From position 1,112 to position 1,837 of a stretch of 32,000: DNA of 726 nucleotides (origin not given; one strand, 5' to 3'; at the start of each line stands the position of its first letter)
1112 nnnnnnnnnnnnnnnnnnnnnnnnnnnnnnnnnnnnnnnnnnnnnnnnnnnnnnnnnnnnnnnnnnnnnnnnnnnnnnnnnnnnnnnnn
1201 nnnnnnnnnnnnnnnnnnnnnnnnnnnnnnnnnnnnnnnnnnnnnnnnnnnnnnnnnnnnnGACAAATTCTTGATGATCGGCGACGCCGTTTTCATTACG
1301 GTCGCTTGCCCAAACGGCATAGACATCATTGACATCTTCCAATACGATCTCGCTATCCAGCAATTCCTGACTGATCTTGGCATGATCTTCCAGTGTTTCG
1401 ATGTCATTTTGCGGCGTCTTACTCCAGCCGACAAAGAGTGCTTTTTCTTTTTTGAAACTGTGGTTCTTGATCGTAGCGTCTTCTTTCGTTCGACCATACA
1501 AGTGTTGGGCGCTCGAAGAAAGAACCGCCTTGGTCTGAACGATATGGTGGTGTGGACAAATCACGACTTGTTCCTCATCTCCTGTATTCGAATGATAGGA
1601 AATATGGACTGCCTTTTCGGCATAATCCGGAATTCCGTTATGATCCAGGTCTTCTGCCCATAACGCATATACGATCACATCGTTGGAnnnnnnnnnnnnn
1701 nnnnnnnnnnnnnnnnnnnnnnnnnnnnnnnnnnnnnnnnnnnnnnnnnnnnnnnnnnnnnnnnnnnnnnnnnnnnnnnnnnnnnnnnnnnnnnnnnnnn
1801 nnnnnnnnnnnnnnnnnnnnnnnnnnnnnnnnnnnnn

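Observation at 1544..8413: Seven variant modules carry a conserved His/Cys cluster (vHvxYH(A/S)N ... C-x-H-H-H): candidate metal sites in a surface repeat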

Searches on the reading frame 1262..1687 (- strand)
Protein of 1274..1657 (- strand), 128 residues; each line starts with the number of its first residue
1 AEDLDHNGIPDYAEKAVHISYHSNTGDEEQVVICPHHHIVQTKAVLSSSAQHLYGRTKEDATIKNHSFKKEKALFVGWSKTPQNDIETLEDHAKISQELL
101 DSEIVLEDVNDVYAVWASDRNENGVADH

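Call 7: search_protein_families(library=pfam, proteins=[window:1274-1657:-], max_evalue=1)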
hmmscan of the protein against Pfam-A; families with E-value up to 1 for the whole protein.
seq(128 aa): 0 families

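Call 34: predict_structure(alignment_id=A2)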
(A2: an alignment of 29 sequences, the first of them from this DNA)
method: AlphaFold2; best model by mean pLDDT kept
length: 142 residues; sequences in the alignment: 29
mean_pLDDT: 87.6   pTM: 0.80
mean pLDDT of the five models: 87.6, 87.4, 87.3, 86.4, 86.2
residues with pLDDT >= 90: 97; 70-90: 22; 50-70: 20; < 50: 3
segments of 3 or more residues with pLDDT < 50: none
pLDDT, mean of each block of 10 residues (from residue 1): 54 81 92 93 95 96 97 97 95 93 93 97 93 55 55
secondary structure, 60 per line:
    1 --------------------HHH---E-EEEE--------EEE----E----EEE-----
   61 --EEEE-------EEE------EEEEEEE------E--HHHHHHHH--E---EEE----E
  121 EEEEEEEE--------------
elements in order: E29-32 E41-43 E53-55 E63-66 E74-76 E83-89 H99-106 E113-115 E120-128

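Call 37: fold_search(model_id=the predicted structure, library=pdb)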
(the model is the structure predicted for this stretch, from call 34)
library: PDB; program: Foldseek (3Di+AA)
matches with E <= 10: 37; with E <= 0.001: 0
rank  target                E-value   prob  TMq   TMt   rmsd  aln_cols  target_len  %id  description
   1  2y5p_D                9.0e-01  0.33  0.31  0.55   6.6       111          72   11  B-repeat of Listeria monocytogenes InlB (internalin B) (released 2011-02-23)
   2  7pv9_A                9.6e-01  0.38  0.34  0.15   5.4       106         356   11  Listeria monocytogene InlB (internalin B) residues 36-392 (internalin domain and B-repeat) (released 2022-01-26)
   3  7nms                  9.6e-01  0.33  0.33  0.15   5.1       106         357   10  InlB392_T332E: T332E variant of Listeria monocytogenes InlB (internalin B) residues 36-392 (released 2022-01-26)
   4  9qr5                  1.4e+00  0.18  0.28  0.13   6.8       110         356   11  InlB392_V333E: V333E variant of Listeria monocytogenes InlB (internalin B) residues 36-392 (released 2025-11-26)
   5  9qr4_A                1.5e+00  0.20  0.30  0.13   7.9       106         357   10  InlB392_T336Y: T336Y variant of Listeria monocytogenes InlB (internalin B) residues 36-392 (released 2025-12-03)
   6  5no0                  1.7e+00  0.08  0.26  0.34   9.1       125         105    8  Beta domain of human transcobalamin in apo form (released 2017-09-27)
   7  2bwf_A                1.8e+00  0.04  0.20  0.30  12.7       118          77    9  Crystal structure of the UBL domain of Dsk2 from S. cerevisiae (released 2006-01-25)
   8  7qbg_A                2.6e+00  0.08  0.30  0.13   9.4       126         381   10  TC:CD320 in complex with nanobody TC-Nb4 (released 2022-03-16)
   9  7qbg_C                3.4e+00  0.06  0.30  0.13   8.5       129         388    9  TC:CD320 in complex with nanobody TC-Nb4 (released 2022-03-16)
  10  7ktx_A                3.4e+00  0.02  0.14  0.05  10.8        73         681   19  Cryo-EM structure of Saccharomyces cerevisiae ER membrane protein complex bound to a Fab in DDM detergent (released 2020-12-02)
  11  5vx4                  3.4e+00  0.01  0.12  0.11  13.0        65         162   22  VP8* of a G2P[4] Human Rotavirus (released 2018-07-18)
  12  7qbe_A                4.0e+00  0.07  0.31  0.13   9.5       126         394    8  TC:CD320 in complex with nanobody TC-Nb11 (released 2022-03-16)
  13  9qr4_C                4.3e+00  0.08  0.27  0.13   7.7       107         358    9  InlB392_T336Y: T336Y variant of Listeria monocytogenes InlB (internalin B) residues 36-392 (released 2025-12-03)
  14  8ixu                  4.8e+00  0.05  0.30  0.13   8.5       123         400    6  Rat Transcobalamin in Complex with Cobalamin (released 2024-05-22)
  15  5np4                  4.8e+00  0.04  0.27  0.34   9.0       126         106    8  Beta domain of human transcobalamin bound to cyanocobalamin (released 2017-09-27)
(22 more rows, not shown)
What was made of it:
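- On Flg_new / Listeria-Bacteroides (InlB B-) repeat: For the single class-C module, 2y5p is the top hit but weak (E 0.9, TMt 0.55; call 37), probably because of the insertions.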

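Call 43: search_protein_families(library=ncbifam, proteins=[window:1274-1657:-], max_evalue=0.01)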
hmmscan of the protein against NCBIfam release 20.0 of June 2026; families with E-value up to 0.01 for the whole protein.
seq(128 aa): 0 families
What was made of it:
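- Tried and rejected: NCBIfam gave no hit for any module class or for the 1497-aa head region (call 43).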
